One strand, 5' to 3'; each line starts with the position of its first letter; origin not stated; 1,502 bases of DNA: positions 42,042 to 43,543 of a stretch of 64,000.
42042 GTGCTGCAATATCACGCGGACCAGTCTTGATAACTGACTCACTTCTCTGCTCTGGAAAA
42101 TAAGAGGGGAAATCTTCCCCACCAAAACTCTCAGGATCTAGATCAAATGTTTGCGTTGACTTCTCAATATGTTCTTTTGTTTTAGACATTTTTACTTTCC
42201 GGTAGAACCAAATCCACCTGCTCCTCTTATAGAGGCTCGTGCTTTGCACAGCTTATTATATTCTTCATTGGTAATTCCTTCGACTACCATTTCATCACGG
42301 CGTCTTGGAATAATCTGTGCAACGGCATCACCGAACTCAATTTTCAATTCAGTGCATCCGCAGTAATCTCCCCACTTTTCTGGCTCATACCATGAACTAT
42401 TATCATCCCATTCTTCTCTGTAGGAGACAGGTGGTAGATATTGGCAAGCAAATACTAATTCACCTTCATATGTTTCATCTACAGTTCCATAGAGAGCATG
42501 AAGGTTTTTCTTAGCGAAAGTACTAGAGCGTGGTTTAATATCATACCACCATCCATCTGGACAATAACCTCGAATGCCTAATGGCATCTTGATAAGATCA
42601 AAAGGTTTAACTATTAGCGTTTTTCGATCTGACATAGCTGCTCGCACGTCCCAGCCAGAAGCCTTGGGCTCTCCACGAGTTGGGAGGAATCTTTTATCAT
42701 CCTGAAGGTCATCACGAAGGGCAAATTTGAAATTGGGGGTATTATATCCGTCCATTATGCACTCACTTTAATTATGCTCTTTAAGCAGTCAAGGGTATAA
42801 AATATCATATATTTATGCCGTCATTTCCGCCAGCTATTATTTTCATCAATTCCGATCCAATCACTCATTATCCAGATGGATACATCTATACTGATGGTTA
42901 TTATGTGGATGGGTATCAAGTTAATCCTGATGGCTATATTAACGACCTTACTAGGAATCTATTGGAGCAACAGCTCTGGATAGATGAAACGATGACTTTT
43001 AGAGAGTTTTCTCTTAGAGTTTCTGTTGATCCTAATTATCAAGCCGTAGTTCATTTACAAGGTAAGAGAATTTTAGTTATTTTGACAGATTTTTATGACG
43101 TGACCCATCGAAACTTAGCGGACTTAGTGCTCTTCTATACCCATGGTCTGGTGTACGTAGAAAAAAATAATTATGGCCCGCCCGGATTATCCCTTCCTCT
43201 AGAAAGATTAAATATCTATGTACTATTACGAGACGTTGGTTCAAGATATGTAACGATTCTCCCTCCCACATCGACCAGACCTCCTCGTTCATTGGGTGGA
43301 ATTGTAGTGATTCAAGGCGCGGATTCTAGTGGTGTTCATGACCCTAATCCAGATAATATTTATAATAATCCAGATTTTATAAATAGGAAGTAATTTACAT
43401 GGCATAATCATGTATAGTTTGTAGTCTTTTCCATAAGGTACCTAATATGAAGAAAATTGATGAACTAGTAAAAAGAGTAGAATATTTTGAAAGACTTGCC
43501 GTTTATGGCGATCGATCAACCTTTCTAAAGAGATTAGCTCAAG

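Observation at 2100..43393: Strong enrichment of the tripeptide DGY in virion proteins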

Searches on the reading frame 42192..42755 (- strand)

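Call 30: search_protein_families(library=pfam, max_evalue=0.01, proteins=[window:42192-42755:-])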
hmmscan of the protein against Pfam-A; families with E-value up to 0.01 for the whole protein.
window:42192-42755:- (187 aa): 1 family
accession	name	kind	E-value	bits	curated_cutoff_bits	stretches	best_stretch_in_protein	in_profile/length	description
PF00692.24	dUTPase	-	1.5e-06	28.4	22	1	24-101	5-77/129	dUTPase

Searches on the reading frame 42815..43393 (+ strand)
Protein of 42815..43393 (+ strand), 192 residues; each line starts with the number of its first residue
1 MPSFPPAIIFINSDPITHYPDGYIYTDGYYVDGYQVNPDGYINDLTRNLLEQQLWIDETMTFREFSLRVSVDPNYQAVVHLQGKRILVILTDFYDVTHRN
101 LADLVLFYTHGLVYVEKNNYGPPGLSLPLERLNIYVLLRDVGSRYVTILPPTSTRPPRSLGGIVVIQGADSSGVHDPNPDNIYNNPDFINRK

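Call 8: search_protein_families(library=phrogs, proteins=[window:42815-43393:+])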
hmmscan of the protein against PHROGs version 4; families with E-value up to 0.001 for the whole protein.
window:42815-43393:+ (192 aa): 0 families

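Call 13: search_protein_families(library=pfam, max_evalue=0.01, proteins=[window:42815-43393:+])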
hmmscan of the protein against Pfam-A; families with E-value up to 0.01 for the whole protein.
window:42815-43393:+ (192 aa): 0 families

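Call 71: find_homologous_proteins(query=window:42815-43393:+, max_evalue=0.00001)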
Query window:42815-43393:+ (192 aa): 129 proteins with E <= 0.00001 among 209 candidates; the best 120 are listed. Only proteins of 105 to 336 residues were searched: fused or split forms outside these lengths cannot appear, so this answer is no evidence that the protein stands alone or is whole; lengths 'longer' or 'shorter' looks for them.
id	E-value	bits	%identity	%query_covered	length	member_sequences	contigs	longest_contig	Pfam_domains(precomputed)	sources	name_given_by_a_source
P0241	2.1e-94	333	79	98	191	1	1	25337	-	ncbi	-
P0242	7.9e-94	331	80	98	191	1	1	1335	-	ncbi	-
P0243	1.3e-87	311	74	98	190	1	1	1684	-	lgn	-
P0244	3.7e-84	299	73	99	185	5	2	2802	-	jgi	jgi:hypothetical protein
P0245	4.3e-82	293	74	99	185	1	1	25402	-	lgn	-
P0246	6.4e-82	292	84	83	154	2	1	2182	-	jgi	-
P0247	1.4e-81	291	73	98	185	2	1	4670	-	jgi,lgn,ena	-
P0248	4.0e-80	286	71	98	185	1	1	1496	-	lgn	-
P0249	3.5e-79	283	69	100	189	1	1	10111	-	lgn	-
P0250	2.2e-76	274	68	99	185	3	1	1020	-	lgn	-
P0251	5.4e-76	273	69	98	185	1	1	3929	-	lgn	-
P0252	3.0e-74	267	68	98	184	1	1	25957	-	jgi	jgi:hypothetical protein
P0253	8.9e-68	246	63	99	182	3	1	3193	-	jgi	jgi:hypothetical protein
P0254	4.2e-63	231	62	99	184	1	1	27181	-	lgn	-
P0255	5.4e-63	230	65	98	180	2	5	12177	-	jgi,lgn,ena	jgi:hypothetical protein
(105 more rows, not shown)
